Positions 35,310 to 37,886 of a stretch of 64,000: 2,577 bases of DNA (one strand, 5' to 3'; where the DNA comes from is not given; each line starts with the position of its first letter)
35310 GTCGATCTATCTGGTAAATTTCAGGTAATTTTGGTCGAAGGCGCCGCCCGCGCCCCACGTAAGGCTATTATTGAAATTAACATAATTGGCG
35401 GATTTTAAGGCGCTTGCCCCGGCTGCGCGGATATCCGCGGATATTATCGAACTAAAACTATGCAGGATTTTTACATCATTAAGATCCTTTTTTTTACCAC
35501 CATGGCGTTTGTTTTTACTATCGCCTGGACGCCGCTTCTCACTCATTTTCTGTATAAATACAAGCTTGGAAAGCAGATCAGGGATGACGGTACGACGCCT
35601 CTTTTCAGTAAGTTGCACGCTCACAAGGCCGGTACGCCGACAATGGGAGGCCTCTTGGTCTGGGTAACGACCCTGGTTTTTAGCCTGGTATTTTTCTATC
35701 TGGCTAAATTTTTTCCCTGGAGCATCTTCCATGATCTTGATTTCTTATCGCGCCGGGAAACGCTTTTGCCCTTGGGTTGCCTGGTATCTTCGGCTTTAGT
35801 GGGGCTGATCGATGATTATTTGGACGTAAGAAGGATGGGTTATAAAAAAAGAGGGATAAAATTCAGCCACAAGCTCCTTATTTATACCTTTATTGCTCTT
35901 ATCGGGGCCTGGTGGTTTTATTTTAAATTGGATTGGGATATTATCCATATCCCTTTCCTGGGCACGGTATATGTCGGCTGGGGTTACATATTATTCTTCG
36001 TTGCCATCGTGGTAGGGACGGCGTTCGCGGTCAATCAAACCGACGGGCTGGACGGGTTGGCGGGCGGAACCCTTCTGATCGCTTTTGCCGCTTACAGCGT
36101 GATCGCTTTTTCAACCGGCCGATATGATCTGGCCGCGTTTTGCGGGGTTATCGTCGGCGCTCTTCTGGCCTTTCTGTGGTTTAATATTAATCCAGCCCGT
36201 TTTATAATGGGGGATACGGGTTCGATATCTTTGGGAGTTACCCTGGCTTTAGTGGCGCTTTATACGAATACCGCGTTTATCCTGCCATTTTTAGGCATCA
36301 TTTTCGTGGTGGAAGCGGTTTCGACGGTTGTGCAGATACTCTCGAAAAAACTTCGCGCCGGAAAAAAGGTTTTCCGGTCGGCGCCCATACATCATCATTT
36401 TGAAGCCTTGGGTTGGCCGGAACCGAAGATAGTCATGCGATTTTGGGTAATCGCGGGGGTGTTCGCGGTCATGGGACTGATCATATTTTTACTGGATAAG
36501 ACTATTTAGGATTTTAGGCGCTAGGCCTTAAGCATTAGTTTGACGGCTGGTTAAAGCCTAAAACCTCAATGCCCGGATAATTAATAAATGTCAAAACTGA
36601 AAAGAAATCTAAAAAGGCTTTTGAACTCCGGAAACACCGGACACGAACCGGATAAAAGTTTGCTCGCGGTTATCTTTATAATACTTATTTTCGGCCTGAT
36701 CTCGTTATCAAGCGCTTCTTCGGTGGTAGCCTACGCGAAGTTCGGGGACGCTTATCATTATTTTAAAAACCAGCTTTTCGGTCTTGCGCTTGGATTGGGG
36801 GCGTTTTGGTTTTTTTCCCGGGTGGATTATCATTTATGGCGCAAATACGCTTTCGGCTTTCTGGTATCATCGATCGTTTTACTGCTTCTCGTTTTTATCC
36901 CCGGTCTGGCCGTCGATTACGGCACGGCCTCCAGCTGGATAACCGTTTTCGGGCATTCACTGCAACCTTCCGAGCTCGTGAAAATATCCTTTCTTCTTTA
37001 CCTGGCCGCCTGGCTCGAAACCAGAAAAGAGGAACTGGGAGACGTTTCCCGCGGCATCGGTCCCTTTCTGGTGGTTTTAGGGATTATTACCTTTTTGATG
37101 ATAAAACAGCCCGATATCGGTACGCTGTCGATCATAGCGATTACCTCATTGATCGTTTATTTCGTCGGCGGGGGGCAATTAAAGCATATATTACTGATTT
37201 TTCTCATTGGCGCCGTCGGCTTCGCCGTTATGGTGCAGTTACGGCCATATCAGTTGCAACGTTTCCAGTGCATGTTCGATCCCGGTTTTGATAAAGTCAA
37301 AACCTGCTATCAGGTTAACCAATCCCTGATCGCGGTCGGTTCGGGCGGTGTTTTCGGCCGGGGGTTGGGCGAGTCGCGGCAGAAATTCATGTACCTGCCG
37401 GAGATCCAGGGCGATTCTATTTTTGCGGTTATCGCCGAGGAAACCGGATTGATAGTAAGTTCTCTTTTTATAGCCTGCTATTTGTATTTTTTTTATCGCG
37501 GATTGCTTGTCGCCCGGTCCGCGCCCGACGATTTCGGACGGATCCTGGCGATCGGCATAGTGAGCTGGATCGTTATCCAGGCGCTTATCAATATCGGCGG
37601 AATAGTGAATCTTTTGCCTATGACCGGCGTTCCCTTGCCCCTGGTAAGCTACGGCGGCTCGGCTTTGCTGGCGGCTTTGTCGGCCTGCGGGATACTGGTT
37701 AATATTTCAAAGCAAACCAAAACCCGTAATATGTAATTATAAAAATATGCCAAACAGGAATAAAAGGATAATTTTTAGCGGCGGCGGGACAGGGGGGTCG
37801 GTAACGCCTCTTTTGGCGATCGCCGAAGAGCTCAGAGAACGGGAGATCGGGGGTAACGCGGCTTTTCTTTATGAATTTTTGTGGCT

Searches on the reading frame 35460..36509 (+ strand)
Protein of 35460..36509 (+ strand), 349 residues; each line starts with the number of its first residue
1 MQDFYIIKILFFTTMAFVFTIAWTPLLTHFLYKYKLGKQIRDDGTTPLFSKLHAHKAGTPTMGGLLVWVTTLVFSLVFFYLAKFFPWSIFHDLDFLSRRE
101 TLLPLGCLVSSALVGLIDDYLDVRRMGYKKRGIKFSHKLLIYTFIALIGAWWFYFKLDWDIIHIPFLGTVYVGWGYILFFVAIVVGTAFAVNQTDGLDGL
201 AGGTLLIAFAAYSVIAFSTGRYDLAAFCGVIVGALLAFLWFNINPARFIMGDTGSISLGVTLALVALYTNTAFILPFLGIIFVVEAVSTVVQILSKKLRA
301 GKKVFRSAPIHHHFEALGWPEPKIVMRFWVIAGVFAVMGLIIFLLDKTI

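Call 8: search_protein_families(library=pfam, proteins=[window:35460-36509:+])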
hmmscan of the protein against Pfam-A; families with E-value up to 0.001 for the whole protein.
window:35460-36509:+ (349 aa): 2 families
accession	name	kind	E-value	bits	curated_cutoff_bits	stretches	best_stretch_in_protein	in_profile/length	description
PF00953.26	Glycos_transf_4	-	5.9e-31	108.1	27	1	105-269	5-159/160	Glycosyl transferase family 4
PF10555.14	MraY_sig1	-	0.00035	20.3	20.1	1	56-66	1-11/13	Phospho-N-acetylmuramoyl-pentapeptide-transferase signature 1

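Call 12: find_related_loci(query=window:35460-36509:+, collection=genome_contigs, flank=5000)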
Query window:35460-36509:+ (349 aa) in genome_contigs; peptide patterns used: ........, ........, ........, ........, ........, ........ (x = any residue, [..] = any of these).
599 stretches matched a pattern (row limit reached: there are more); 559 encode a relative of the query (tblastn E <= 1e-3); the best 80 are kept; 80 distinct loci.
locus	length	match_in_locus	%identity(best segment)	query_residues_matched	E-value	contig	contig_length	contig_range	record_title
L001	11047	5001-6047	99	1-349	0e+0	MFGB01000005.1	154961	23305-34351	MAG: Candidatus Falkowbacteria bacterium RIFOXYA2_FULL_47_19 rifoxya2_full_scaffold_187, whole genome shotgun sequence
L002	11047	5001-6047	81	1-349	0e+0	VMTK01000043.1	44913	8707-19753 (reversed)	MAG: Candidatus Falkowbacteria bacterium isolate S3_17 k141_63889, whole genome shotgun sequence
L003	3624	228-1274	81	1-349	0e+0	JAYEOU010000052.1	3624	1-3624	MAG: Patescibacteria group bacterium isolate MAG021 MAG021_52, whole genome shotgun sequence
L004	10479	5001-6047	81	1-349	0e+0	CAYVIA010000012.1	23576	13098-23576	MAG TPA_asm: uncultured Gammaproteobacteria bacterium isolate binchicken_co129_792 genome assembly, contig: NODE_5942_le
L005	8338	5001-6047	80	1-349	0e+0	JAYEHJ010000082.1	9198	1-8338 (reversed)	MAG: Patescibacteria group bacterium isolate MAG221 MAG221_82, whole genome shotgun sequence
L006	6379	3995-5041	80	1-349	0e+0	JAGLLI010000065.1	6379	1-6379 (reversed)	MAG: Candidatus Parcubacteria bacterium isolate RS_5_13 ROV157_5.bin.13.fa_65, whole genome shotgun sequence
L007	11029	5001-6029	82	1-343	0e+0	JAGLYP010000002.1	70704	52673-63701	MAG: Candidatus Parcubacteria bacterium isolate RS_13_30 ZL320.bin.30.fa_2, whole genome shotgun sequence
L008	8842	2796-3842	79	1-349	0e+0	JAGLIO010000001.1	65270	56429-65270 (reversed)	MAG: Candidatus Parcubacteria bacterium isolate RS_2_9 ROV157_2.bin.9.fa_1, whole genome shotgun sequence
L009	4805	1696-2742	79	1-349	0e+0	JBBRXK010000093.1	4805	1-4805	MAG: Patescibacteria group bacterium isolate La4_metabat2.191 La4_metabat2.191_K_475493_L_4805_cov_8.0000, whole genome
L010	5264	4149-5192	79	1-348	0e+0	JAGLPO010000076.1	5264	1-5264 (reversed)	MAG: Candidatus Parcubacteria bacterium isolate RS_8_12 ROV157_8.bin.12.fa_76, whole genome shotgun sequence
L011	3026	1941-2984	79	1-348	0e+0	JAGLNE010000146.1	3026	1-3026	MAG: Candidatus Parcubacteria bacterium isolate RS_6_24 ROV157_6.bin.24.fa_146, whole genome shotgun sequence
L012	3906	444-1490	78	1-349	0e+0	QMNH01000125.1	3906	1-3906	MAG: Candidatus Falkowbacteria bacterium isolate B7_G4 B7_Guay4_scaffold_40969, whole genome shotgun sequence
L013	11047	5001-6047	82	1-349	0e+0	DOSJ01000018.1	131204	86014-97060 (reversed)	MAG TPA_asm: Candidatus Falkowbacteria bacterium isolate UBA12426 contig_305, whole genome shotgun sequence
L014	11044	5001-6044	76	1-348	1e-179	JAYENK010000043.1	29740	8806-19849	MAG: Patescibacteria group bacterium isolate MAG057 MAG057_43, whole genome shotgun sequence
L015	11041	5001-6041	75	1-348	2e-177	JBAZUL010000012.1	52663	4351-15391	MAG: Patescibacteria group bacterium isolate SO_2017_GW1_227 NODE_3258_length_52663_cov_3.654123_OW334_2017, whole genom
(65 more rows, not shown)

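Call 52: find_encoding_contigs(protein=window:35460-36509:+, flank=10000, max_places=6)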
Protein window:35460-36509:+ (349 aa): no gene with exactly this product is on record in the collection.

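Call 58: find_homologous_proteins(query=window:35460-36509:+, max_evalue=1e-100)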
Query window:35460-36509:+ (349 aa): 5256 proteins with E <= 1e-100 among 8000 candidates; the best 120 are listed.
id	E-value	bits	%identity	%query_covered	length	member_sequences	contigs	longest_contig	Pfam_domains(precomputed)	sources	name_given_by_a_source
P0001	1.9e-226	769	100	100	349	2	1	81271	PF00953.27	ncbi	ncbi:MAG: phospho-N-acetylmuramoyl-pentapeptide-transferase [Candidatus Falkowbacteria bacterium]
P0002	1.7e-202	690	87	100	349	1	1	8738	PF00953.27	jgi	-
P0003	2.1e-201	687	87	100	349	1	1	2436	PF00953.27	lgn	-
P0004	1.7e-192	658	81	100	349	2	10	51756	PF00953.27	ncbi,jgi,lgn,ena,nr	ncbi:phospho-N-acetylmuramoyl-pentapeptide-transferase [Patescibacteria group bacterium]|nr:phospho-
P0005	6.2e-192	656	82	100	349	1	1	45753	PF00953.27,PF10555.15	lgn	-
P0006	8.7e-192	655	81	100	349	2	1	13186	PF00953.27,PF10555.15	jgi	jgi:phospho-N-acetylmuramoyl-pentapeptide-transferase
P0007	4.2e-191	653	81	100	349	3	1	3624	PF00953.27,PF10555.15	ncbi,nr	ncbi:MAG: phospho-N-acetylmuramoyl-pentapeptide-transferase [Patescibacteria group bacterium]|nr:pho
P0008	6.4e-191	652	82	100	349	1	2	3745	PF00953.27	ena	-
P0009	3.6e-190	650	79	100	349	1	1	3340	PF00953.27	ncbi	-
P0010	4.1e-190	650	82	100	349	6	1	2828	PF00953.27,PF10555.15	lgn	-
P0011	4.4e-190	650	81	100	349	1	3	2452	PF00953.27,PF10555.15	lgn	-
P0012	4.6e-190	650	81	100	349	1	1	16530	PF00953.27,PF10555.15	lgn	-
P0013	8.5e-190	649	81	100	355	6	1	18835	PF00953.27,PF10555.15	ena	-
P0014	1.7e-189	648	81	100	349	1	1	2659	PF00953.27,PF10555.15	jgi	-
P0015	5.5e-189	646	82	100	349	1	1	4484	PF00953.27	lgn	-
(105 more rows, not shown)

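Call 59: find_encoding_contigs(protein=P0001, flank=10000, max_places=4)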
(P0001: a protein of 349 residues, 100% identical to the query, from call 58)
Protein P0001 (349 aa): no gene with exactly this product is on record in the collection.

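Call 60: find_encoding_contigs(protein=P0002, flank=10000, max_places=3)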
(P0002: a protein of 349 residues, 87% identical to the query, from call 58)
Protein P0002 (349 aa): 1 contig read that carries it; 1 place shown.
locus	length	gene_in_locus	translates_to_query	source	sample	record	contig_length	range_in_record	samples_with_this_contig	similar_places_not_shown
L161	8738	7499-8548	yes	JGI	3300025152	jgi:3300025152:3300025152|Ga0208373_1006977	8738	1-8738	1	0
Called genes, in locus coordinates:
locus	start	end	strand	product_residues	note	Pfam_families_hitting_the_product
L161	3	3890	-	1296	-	?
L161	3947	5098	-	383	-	PF00482:T2SSF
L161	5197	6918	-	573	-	PF05157:MshEN, PF00437:T2SSE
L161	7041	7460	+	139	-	-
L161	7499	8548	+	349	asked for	PF00953:Glycos_transf_4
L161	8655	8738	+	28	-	?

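Call 61: find_encoding_contigs(protein=P0003, flank=10000, max_places=3)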
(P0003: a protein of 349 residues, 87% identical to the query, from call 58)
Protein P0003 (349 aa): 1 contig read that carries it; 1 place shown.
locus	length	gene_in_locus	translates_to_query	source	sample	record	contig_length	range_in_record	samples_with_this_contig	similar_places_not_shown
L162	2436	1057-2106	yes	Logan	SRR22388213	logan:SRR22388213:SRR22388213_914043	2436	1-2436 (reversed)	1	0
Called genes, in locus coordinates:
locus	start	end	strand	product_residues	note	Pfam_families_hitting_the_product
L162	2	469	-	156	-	?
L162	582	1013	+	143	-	-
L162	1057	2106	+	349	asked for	PF00953:Glycos_transf_4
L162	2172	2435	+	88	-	?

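Call 64: list_cluster_members(proteins=[P0001])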
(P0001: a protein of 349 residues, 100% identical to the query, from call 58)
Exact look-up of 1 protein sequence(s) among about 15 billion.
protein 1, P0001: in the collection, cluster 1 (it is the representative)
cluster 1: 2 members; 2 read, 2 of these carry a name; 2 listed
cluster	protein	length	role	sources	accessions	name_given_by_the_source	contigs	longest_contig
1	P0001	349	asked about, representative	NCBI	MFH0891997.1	MAG: phospho-N-acetylmuramoyl-pentapeptide-transferase [Candidatus Falkowbacteria ...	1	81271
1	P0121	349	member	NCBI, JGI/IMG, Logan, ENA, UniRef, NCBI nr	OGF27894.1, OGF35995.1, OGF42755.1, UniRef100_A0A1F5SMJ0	phospho-N-acetylmuramoyl-pentapeptide-transferase [Candidatus Falkowbacteria bacterium ... | Phospho-N-acetylmuramoyl-pentapeptide-transferase n=1 Tax=Candidatus Falkowbacteria ... | MAG: phospho-N-acetylmuramoyl-pentapeptide-transferase [Candidatus Falkowbacteria ...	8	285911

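Call 65: find_encoding_contigs(protein=P0121, flank=10000, max_places=8)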
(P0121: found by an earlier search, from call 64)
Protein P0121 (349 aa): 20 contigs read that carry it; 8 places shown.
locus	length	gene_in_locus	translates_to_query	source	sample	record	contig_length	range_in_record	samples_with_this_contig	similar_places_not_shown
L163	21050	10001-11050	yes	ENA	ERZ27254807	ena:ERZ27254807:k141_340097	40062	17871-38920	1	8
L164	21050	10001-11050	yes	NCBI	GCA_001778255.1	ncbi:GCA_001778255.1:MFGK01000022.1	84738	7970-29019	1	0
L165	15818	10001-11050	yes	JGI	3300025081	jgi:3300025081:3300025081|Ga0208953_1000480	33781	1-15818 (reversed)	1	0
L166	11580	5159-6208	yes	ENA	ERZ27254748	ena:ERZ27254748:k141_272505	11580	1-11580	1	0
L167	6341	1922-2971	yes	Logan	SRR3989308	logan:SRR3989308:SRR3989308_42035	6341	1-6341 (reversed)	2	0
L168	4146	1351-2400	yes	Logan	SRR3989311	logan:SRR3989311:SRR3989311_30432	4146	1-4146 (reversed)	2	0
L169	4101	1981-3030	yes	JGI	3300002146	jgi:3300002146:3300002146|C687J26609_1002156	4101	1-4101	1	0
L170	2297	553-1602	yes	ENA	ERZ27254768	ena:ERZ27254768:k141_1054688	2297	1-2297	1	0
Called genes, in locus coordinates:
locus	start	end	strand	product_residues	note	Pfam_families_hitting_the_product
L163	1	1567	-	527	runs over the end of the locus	-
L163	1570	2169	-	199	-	PF07963:N_methyl (weak)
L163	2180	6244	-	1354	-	PF07963:N_methyl (weak)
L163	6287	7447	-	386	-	PF00482:T2SSF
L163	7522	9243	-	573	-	PF05157:MshEN, PF00437:T2SSE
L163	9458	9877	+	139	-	-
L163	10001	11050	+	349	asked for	PF00953:Glycos_transf_4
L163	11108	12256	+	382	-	PF01098:FTSW_RODA_SPOVE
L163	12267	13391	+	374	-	PF03033:Glyco_transf_28, PF04101:Glyco_tran_28_C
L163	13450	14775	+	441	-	PF01979:Amidohydro_1, PF07969:Amidohydro_3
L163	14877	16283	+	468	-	PF01225:Mur_ligase, PF08245:Mur_ligase_M, PF02875:Mur_ligase_C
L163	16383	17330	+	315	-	PF01565:FAD_binding_4, PF02873:MurB_C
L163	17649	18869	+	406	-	PF04545:Sigma70_r4, PF05066:HARE-HTH (faint)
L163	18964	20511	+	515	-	PF26449:DUF8128 (weak)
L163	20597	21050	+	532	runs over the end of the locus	PF01935:DUF87 (weak), PF02534:T4SS-DNA_transf (faint), PF10412:TrwB_AAD_bind, PF23477:zf_Tbcl_2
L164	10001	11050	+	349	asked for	PF00953:Glycos_transf_4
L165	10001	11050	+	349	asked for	PF00953:Glycos_transf_4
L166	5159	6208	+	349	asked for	PF00953:Glycos_transf_4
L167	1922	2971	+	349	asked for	PF00953:Glycos_transf_4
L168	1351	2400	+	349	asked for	PF00953:Glycos_transf_4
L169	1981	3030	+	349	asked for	PF00953:Glycos_transf_4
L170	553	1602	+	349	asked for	PF00953:Glycos_transf_4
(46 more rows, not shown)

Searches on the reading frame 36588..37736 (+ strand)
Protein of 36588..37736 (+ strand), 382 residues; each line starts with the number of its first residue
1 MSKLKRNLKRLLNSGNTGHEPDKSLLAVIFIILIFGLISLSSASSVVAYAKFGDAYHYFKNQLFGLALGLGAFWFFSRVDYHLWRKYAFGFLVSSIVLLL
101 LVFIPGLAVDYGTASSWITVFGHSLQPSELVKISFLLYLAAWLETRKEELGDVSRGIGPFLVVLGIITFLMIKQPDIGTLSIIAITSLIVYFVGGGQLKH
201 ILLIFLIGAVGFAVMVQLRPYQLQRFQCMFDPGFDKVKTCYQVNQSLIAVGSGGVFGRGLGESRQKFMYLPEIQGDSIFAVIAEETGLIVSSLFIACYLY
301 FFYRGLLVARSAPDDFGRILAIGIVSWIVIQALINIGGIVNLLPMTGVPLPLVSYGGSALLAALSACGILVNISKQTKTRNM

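Call 8: search_protein_families(library=pfam, proteins=[window:36588-37736:+])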
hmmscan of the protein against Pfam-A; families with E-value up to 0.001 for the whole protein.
window:36588-37736:+ (382 aa): 1 family
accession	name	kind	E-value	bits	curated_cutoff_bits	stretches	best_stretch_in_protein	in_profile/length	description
PF01098.24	FTSW_RODA_SPOVE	-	3.7e-96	322.7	26.4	1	25-378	4-355/356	Cell cycle protein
